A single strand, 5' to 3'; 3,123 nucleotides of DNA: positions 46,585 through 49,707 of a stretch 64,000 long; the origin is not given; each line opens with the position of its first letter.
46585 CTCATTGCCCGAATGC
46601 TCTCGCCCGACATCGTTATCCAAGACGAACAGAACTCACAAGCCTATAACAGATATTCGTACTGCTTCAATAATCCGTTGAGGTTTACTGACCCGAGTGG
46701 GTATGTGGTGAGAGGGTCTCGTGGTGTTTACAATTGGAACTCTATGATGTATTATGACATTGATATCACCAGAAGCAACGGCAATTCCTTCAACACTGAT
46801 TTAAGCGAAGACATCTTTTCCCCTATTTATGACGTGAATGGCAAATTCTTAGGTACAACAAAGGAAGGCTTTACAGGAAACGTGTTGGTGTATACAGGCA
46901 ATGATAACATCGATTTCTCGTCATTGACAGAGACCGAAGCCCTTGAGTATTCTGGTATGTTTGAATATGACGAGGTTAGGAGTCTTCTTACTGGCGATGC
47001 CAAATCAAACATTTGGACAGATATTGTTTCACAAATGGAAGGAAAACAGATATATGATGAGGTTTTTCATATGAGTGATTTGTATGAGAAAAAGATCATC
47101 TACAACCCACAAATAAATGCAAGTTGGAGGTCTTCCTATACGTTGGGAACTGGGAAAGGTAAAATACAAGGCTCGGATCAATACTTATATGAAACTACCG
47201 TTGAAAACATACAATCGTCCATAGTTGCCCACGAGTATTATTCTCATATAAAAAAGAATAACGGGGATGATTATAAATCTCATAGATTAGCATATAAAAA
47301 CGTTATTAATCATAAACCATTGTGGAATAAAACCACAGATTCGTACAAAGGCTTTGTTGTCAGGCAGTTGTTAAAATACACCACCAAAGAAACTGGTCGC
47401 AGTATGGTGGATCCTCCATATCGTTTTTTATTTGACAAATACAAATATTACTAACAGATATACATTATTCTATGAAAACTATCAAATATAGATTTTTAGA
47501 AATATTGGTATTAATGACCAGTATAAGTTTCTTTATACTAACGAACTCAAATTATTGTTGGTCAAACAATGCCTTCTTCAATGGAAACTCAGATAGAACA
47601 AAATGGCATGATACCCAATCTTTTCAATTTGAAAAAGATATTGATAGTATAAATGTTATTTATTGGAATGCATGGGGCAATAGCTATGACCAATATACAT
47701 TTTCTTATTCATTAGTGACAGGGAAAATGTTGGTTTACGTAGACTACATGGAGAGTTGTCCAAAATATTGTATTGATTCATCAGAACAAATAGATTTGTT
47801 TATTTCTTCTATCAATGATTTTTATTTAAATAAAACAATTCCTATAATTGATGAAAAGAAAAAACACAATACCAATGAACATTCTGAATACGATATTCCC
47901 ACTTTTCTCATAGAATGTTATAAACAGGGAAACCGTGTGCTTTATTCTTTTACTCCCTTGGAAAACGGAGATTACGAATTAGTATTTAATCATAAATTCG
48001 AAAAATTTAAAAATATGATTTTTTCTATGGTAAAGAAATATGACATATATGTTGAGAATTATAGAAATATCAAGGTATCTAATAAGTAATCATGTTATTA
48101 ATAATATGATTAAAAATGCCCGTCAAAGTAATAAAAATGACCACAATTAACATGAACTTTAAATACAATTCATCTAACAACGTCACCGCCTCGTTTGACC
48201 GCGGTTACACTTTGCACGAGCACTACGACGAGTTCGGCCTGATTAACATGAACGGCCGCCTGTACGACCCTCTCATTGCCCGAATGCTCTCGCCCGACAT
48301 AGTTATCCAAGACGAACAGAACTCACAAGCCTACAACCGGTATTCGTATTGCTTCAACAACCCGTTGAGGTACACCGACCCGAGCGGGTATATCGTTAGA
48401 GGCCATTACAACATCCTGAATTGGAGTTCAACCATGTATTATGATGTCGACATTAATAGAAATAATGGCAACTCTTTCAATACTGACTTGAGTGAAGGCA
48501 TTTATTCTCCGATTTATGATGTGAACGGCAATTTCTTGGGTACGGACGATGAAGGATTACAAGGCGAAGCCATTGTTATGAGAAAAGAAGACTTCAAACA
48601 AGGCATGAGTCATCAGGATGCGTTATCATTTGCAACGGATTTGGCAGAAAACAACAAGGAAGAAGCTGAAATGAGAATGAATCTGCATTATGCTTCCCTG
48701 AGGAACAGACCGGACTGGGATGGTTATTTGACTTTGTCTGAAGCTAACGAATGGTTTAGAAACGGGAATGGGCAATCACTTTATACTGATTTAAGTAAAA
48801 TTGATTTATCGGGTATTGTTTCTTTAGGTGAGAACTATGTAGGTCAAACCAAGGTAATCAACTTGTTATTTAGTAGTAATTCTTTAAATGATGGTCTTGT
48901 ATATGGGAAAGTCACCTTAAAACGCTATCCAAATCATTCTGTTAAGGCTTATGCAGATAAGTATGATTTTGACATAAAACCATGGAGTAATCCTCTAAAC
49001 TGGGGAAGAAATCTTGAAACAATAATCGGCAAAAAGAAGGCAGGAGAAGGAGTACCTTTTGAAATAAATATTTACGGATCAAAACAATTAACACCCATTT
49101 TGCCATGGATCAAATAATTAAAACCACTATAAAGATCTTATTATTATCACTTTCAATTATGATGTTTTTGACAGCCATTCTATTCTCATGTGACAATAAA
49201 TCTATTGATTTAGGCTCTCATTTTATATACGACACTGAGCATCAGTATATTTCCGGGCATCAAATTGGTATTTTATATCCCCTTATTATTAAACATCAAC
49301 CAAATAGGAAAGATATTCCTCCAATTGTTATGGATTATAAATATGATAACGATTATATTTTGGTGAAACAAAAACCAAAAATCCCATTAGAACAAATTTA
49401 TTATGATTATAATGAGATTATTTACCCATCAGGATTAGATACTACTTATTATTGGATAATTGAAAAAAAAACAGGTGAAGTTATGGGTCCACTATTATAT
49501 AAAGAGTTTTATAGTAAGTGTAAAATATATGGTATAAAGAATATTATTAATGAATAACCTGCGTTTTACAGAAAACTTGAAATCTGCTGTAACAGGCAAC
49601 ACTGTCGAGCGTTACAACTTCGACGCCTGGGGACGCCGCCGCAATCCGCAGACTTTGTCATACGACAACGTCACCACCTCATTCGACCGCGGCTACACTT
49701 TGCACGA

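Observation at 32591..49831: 17-kb AT-rich operon-like island: Tc-like (SpvB/FG-GAP + Rhs) toxin array embedded among T9SS-tagged and fibre-like proteins, with no T6SS or TcA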

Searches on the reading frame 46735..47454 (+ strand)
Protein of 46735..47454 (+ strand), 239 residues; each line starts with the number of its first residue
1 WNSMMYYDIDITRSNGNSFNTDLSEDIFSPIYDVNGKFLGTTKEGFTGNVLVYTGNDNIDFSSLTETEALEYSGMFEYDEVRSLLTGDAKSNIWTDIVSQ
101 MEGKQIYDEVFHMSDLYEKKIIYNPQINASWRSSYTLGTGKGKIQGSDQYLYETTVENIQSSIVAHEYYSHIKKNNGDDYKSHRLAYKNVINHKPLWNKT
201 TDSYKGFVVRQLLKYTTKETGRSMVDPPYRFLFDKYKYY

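Call 45: search_protein_families(library=pfam, proteins=[window:46735-47454:+], max_evalue=1)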
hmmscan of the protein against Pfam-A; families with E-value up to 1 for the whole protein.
window:46735-47454:+ (239 aa): 1 family
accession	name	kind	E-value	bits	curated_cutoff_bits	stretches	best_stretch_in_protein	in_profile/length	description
PF15638.11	Tox-MPTase2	-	0.0053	16.9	25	1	156-218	104-164/196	Metallopeptidase toxin 2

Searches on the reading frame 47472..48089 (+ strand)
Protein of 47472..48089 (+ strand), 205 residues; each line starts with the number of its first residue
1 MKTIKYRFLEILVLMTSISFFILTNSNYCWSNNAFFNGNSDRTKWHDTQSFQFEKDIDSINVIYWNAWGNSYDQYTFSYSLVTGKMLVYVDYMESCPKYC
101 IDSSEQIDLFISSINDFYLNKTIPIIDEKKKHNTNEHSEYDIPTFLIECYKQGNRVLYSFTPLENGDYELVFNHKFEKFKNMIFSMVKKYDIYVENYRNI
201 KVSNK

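Call 4: search_protein_families(library=pfam, proteins=[window:47472-48089:+], max_evalue=0.01)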
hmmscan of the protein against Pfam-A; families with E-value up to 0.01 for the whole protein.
window:47472-48089:+ (205 aa): 0 families

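Call 45: search_protein_families(library=pfam, proteins=[window:47472-48089:+], max_evalue=1)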
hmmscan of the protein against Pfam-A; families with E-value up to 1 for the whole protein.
window:47472-48089:+ (205 aa): 1 family
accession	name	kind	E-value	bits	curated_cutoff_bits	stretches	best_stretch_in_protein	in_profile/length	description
PF16457.11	PH_12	-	0.076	13.9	27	1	85-139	39-94/131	Pleckstrin homology domain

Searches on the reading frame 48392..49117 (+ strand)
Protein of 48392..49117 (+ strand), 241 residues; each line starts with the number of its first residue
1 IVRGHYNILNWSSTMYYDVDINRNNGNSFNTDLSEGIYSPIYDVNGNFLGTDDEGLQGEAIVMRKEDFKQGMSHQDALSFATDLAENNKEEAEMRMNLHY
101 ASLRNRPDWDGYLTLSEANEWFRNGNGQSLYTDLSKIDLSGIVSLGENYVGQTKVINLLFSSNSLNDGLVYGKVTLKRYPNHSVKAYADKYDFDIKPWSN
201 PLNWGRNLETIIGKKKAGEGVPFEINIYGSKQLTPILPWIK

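Call 45: search_protein_families(library=pfam, proteins=[window:48392-49117:+], max_evalue=1)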
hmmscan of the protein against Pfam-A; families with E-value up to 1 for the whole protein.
window:48392-49117:+ (241 aa): 0 families

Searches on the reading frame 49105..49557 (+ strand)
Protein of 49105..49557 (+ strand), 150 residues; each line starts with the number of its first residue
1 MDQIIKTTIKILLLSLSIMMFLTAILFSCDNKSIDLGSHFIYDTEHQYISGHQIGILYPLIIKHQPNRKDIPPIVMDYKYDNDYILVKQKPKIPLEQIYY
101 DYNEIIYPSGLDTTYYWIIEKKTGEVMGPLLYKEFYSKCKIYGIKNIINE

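Call 4: search_protein_families(library=pfam, proteins=[window:49105-49557:+], max_evalue=0.01)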
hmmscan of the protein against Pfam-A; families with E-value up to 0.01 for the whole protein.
window:49105-49557:+ (150 aa): 1 family
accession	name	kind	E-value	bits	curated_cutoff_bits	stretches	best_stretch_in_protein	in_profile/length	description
PF13162.11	DUF3997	-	0.0021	18.8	25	1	64-148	24-103/107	Protein of unknown function (DUF3997)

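Call 45: search_protein_families(library=pfam, proteins=[window:49105-49557:+], max_evalue=1)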
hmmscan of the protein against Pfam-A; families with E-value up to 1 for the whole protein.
window:49105-49557:+ (150 aa): 2 families
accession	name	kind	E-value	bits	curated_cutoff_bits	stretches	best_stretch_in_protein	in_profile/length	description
PF13162.11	DUF3997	-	0.0021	18.8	25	1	64-148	24-103/107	Protein of unknown function (DUF3997)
PF10329.14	DUF2417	-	0.099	12.5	25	1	4-48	185-228/234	Region of unknown function (DUF2417)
